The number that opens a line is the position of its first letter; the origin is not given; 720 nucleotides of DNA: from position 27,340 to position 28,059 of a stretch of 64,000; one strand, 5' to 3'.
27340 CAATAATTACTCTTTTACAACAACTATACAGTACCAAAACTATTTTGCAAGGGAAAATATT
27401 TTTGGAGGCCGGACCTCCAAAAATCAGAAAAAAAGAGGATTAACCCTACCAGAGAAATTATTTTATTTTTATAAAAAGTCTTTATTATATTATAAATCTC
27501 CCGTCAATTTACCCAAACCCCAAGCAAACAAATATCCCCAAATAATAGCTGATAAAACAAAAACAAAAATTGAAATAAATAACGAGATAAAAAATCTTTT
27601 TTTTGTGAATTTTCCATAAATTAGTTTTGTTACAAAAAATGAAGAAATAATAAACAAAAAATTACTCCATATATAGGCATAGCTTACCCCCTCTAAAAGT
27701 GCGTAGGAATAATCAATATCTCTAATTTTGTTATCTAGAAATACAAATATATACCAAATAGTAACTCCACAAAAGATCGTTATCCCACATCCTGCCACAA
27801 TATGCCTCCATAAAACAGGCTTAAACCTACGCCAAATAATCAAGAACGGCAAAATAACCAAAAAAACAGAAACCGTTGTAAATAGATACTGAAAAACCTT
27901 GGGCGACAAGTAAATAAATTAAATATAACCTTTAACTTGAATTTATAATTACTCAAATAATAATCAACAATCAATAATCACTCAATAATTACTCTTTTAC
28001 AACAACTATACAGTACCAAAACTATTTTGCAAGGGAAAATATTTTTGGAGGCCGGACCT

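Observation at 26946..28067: Perfect 273-bp tandem-spaced duplication gives two small membrane-protein genes an identical promoter/leader/N-terminus but diverged C-termini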

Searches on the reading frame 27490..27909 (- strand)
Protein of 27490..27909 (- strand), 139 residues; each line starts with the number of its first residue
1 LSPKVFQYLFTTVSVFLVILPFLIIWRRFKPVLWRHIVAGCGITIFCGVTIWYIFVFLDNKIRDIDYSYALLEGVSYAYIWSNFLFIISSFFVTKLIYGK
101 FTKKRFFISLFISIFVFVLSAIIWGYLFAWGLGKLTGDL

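Call 9: search_protein_families(library=pfam, proteins=[window:27490-27909:-], max_evalue=1)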
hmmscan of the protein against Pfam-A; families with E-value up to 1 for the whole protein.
window:27490-27909:- (139 aa): 1 family
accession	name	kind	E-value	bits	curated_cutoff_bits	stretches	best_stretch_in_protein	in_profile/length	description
PF12822.12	ECF_trnsprt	-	0.12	12.8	30.7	1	6-57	69-120/169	ECF transporter, substrate-specific component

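Call 10: find_encoding_contigs(protein=window:27490-27909:-, flank=10000, max_places=10)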
Protein window:27490-27909:- (139 aa): no gene with exactly this product is on record in the collection.

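Call 11: find_homologous_proteins(query=window:27493-27909:-, max_evalue=0.01)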
Query seq(139 aa): 28 candidates shared short words with the query, none scored E <= 0.01.

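Call 20: search_protein_representatives(alignment_id=A2)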
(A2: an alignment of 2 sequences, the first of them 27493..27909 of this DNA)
Query: 2 sequences, 139 profile positions. Proteins with E-value up to 0.001 (for the whole library): 17; up to 1e-10: 3; up to 1e-30: 0. The best 17 are listed.
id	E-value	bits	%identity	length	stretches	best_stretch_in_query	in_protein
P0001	6.4e-29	117.3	-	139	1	4-136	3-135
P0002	3.7e-24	101.9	-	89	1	51-138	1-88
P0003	7.8e-14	68.4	-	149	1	3-135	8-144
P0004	1.9e-09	54.2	-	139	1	13-134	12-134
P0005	3.1e-09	53.5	-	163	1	11-136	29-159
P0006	8.7e-09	52.1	-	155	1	15-134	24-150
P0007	1.3e-08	51.5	-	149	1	9-135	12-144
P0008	1.0e-07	48.7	-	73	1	74-135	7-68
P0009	7.3e-07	45.9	-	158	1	17-134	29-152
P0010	3.1e-06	43.8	-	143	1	11-129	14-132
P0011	6.1e-06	42.9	-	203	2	12-118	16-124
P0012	8.7e-06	42.4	-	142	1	7-130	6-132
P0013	1.1e-05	42.0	-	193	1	13-136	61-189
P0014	1.6e-05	41.5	-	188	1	6-136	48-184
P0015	1.9e-05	41.3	-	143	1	2-133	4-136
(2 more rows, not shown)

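Call 22: find_encoding_contigs(protein=P0002, flank=10000, max_places=10)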
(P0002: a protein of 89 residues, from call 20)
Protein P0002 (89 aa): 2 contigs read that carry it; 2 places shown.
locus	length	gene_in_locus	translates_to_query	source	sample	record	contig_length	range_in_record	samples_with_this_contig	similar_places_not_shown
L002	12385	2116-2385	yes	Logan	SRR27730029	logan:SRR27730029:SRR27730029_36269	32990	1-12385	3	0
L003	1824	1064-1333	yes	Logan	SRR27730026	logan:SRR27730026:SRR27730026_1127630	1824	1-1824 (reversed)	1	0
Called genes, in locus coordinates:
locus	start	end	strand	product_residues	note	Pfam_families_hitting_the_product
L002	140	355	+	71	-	PF11146:DUF2905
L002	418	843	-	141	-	PF00011:HSP20, PF17886:ArsA_HSP20 (weak)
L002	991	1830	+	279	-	PF02582:DUF155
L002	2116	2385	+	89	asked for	-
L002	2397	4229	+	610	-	PF00561:Abhydrolase_1 (weak), PF02089:Palm_thioest, PF06028:DUF915 (weak), PF07819:PGAP1, PF02450:LCAT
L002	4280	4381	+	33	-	-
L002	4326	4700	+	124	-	-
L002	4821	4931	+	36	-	-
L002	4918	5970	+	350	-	PF12705:PDDEXK_1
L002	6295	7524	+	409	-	PF00801:PKD (faint), PF18911:PKD_4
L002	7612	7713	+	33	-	-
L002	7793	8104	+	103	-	-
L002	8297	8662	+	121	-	-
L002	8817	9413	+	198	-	PF01161:PBP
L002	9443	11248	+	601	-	PF00082:Peptidase_S8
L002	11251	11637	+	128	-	-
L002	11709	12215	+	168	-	PF07610:DUF1573, PF22544:HYDIN_VesB_CFA65-like_Ig (faint)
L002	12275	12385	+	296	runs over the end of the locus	-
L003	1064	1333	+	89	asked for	-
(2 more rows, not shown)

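Call 23: find_encoding_contigs(protein=P0001, flank=10000, max_places=10)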
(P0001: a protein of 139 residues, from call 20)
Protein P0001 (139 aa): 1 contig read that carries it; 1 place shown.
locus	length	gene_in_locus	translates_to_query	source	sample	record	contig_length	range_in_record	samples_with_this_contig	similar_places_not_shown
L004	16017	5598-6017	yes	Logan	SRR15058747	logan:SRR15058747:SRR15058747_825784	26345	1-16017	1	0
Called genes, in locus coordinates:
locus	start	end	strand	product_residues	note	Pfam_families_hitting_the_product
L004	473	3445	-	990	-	PF25199:nSTAND_NTPase5 (faint), PF00437:T2SSE, PF13173:AAA_14 (faint), PF13555:AAA_29 (faint), PF20720:nSTAND3 (faint), PF13401:AAA_22 (faint), PF00437:T2SSE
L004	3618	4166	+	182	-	PF22769:DCD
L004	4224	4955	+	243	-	PF01239:PPTA (faint), PF13424:TPR_12 (faint), PF13432:TPR_16 (faint), PF14559:TPR_19 (faint), PF13371:TPR_9 (faint), PF13428:TPR_14 (faint), PF00515:TPR_1 (weak), PF07719:TPR_2 (weak), +5 more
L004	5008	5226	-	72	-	-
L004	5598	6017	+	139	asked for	-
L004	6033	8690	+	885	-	PF00561:Abhydrolase_1 (faint), PF01674:Lipase_2 (weak), PF02089:Palm_thioest, PF07819:PGAP1, PF02450:LCAT, PF24096:DUF7379 (faint), PF13287:Fn3_assoc, PF13290:CHB_HEX_C_1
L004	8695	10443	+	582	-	PF00932:LTD, PF00801:PKD, PF18911:PKD_4, PF00932:LTD (weak)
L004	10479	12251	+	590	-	-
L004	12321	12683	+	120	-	PF02482:Ribosomal_S30AE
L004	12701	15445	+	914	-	PF07517:SecA_DEAD, PF01043:SecA_PP_bind, PF21090:P-loop_SecA, PF07516:SecA_SW, PF02810:SEC-C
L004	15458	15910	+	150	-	PF18931:DUF5680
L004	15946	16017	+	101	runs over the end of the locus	-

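Call 28: find_related_loci(query=A4, collection=genome_contigs, flank=5000)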
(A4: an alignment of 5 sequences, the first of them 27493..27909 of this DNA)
Query A4 (139 aa) in genome_contigs; peptide patterns used: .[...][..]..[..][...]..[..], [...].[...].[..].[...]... (x = any residue, [..] = any of these).
215 stretches matched a pattern; 1 encode a relative of the query (tblastn E <= 1e-3); 1 distinct loci.
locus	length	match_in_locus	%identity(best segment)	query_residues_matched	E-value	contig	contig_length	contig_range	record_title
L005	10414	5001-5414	33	2-135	6e-16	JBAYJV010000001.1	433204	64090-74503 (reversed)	MAG: Candidatus Paceibacterota bacterium isolate SO_2016_GW1_64 scaffold00015_OW334_2016, whole genome shotgun sequence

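Call 31: find_related_loci(query=A4, collection=metagenome_contigs, flank=5000)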
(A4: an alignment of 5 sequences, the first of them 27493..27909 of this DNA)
Query A4 (139 aa) in metagenome_contigs; peptide patterns used: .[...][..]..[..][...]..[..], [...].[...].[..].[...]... (x = any residue, [..] = any of these).
498 stretches matched a pattern; 1 encode a relative of the query (tblastn E <= 1e-3); 1 distinct loci.
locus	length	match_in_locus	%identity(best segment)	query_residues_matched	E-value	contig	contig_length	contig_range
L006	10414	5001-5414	33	2-135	6e-16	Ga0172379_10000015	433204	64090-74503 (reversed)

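Call 41: find_encoding_contigs(protein=P0006, flank=4000, max_places=4)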
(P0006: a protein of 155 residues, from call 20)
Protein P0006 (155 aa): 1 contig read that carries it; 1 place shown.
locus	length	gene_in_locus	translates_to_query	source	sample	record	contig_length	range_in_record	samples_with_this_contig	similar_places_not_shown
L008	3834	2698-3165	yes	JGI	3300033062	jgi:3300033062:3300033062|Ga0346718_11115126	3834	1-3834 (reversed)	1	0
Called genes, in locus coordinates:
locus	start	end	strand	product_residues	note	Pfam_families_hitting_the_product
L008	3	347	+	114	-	?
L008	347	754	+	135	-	PF02450:LCAT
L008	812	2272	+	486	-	-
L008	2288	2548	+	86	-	PF12840:HTH_20 (weak), PF01022:HTH_5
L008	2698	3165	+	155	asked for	-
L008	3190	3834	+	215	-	?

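Call 42: find_encoding_contigs(protein=P0010, flank=4000, max_places=4)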
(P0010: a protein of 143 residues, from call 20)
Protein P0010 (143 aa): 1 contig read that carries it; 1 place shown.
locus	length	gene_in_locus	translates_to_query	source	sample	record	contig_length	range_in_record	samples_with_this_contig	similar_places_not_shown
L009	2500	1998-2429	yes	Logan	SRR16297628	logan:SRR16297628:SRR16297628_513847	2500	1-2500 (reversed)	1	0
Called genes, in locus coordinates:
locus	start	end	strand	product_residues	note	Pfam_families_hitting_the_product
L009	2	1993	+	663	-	?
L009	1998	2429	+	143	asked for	-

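Call 44: search_protein_families(library=pfam, proteins=[L008:3190-3834:+, L009:2-1993:+, L008:3-347:+, L008:812-2272:+], max_evalue=0.001)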
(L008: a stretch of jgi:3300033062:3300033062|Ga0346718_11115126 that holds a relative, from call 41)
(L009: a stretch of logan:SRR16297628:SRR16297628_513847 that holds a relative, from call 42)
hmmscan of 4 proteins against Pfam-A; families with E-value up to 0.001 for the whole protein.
L008:3190-3834:+ (215 aa): 7 families
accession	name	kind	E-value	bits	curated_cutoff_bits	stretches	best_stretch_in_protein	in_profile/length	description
PF02450.21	LCAT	-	1.9e-14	54.2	21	1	69-169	66-171/392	Lecithin:cholesterol acyltransferase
PF07819.20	PGAP1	-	2.6e-08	34.3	24.3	1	35-160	5-129/233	PGAP1-like alpha/beta domain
PF24096.1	DUF7379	-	2.4e-06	28.1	33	1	118-163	65-115/191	Domain of unknown function (DUF7379)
PF02089.21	Palm_thioest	-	2.7e-05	24.4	26.8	1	120-176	70-120/254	Palmitoyl protein thioesterase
PF01674.24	Lipase_2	-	4e-05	23.7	20.3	1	121-158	71-107/219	Lipase (class 2)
PF00561.26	Abhydrolase_1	-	4.5e-05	23.7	25.8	1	36-162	2-108/245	alpha/beta hydrolase fold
PF12146.15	Hydrolase_4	-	0.00083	19.2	27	0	111-158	64-109/239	Serine aminopeptidase, S33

L009:2-1993:+ (663 aa): 4 families
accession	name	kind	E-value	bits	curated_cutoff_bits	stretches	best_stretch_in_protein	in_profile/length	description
PF02450.21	LCAT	-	5.3e-14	52.7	21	1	69-175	67-178/392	Lecithin:cholesterol acyltransferase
PF07819.20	PGAP1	-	7.8e-08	32.8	24.3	1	105-162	69-132/233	PGAP1-like alpha/beta domain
PF01674.24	Lipase_2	-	2.1e-07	31.1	20.3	1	36-158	2-108/219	Lipase (class 2)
PF02089.21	Palm_thioest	-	6.8e-07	29.7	26.8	1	106-192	56-150/254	Palmitoyl protein thioesterase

L008:3-347:+ (114 aa): 0 families

L008:812-2272:+ (486 aa): 0 families

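Call 45: predict_structure(alignment_id=A3)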
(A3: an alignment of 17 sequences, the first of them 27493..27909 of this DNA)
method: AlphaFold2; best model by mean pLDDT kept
length: 139 residues; sequences in the alignment: 17
mean_pLDDT: 91.2   pTM: 0.77
mean pLDDT of the five models: 91.2, 90.9, 90.7, 83.9, 83.7
residues with pLDDT >= 90: 101; 70-90: 35; 50-70: 2; < 50: 1
segments of 3 or more residues with pLDDT < 50: none
pLDDT, mean of each block of 10 residues (from residue 1): 95 95 90 89 92 94 95 94 92 87 93 94 89 73
secondary structure, 60 per line:
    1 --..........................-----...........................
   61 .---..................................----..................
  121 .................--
elements in order: H3-28 H34-61 H65-98 H103-137

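Call 47: fold_search(model_id=the predicted structure, library=pdb)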
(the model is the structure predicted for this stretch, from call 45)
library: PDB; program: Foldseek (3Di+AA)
matches with E <= 10: 20; with E <= 0.001: 0
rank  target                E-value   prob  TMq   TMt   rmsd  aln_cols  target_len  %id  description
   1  8haf_R                3.6e+00  0.14  0.32  0.15  10.6       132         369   10  PTHrP-PTH1R-Gs complex (released 2022-12-21)
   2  8flq_R                3.6e+00  0.10  0.30  0.14  10.6       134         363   11  Human PTH1R in complex with PTH(1-34) and Gs (released 2023-04-26)
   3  6nbf_R                4.2e+00  0.08  0.26  0.14  10.0       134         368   13  Cryo-EM structure of parathyroid hormone receptor type 1 in complex with a long-acting parathyroid hormone analog and  (released 2019-04-17)
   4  9w2z_C                4.9e+00  0.11  0.31  0.21  11.2       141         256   17  Cryo-EM structure of complex IV on the bovine heart submitochondrial particles, IV-A (released 2026-04-01)
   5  7ra3_R                4.9e+00  0.06  0.25  0.14  10.0       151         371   12  cryo-EM of human Gastric inhibitory polypeptide receptor GIPR bound to GIP (released 2022-04-13)
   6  5x3x_Q                5.1e+00  0.10  0.32  0.20  15.4       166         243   10  2.8A resolution structure of a cobalt energy-coupling factor transporter-CbiMQO (released 2017-04-05)
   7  7y35_R                5.1e+00  0.08  0.29  0.14  10.4       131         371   12  Cryo-EM structure of the Abaloparatide-bound human PTH1R-Gs complex (released 2023-07-05)
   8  6niy_R                5.4e+00  0.06  0.24  0.16  10.1       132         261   13  A high-resolution cryo-electron microscopy structure of a calcitonin receptor-heterotrimeric Gs protein complex (released 2019-01-23)
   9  8yg4_R                6.3e+00  0.09  0.30  0.17  10.0       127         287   11  A cryo-EM structure of LA-PTH-R1-PTH1R-Gs complex structure (released 2025-09-03)
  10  6umm_B                6.7e+00  0.04  0.23  0.09  19.5       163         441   14  A complete structure of the ESX-3 translocon complex (released 2019-10-23)
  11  6j42_B                7.0e+00  0.21  0.33  0.22   6.5        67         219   13  Crystal Structure of Wild Type KatB, a manganese catalase from Anabaena (released 2020-01-15)
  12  8vvi_C                7.0e+00  0.14  0.37  0.48   9.2       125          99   17  Cryo-EM structure of a type II ZorAB complex from Sulfuricurvum kujiense (released 2025-02-05)
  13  8yfo_R                7.0e+00  0.08  0.28  0.16  10.6       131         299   10  A cryo-EM structure of Ac-LA-PTH-PTH1R-Gs complex (released 2025-09-03)
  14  4k5y_C                9.1e+00  0.07  0.30  0.20  10.0       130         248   12  Crystal structure of human corticotropin-releasing factor receptor 1 (CRF1R) in complex with the antagonist CP-376395 (released 2013-07-17)
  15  2rld_C                9.1e+00  0.05  0.24  0.28  11.2       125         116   10  CRYSTAL STRUCTURE OF A PROTEIN WITH UNKNOWN FUNCTION FROM S23 RIBOSOMAL PROTEIN FAMILY (BT_0352) FROM BACTEROIDES THET (released 2007-10-30)
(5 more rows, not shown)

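Call 70: search_protein_families(library=ncbifam, proteins=[window:27493-27909:-, P0001, P0003, P0006], max_evalue=0.01)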
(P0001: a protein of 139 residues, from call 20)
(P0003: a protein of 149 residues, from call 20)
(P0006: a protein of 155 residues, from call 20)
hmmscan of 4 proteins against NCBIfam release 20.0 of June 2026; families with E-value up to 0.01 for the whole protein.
window:27493-27909:- (139 aa): 0 families

P0001 (139 aa): 0 families

P0003 (149 aa): 0 families

P0006 (155 aa): 0 families
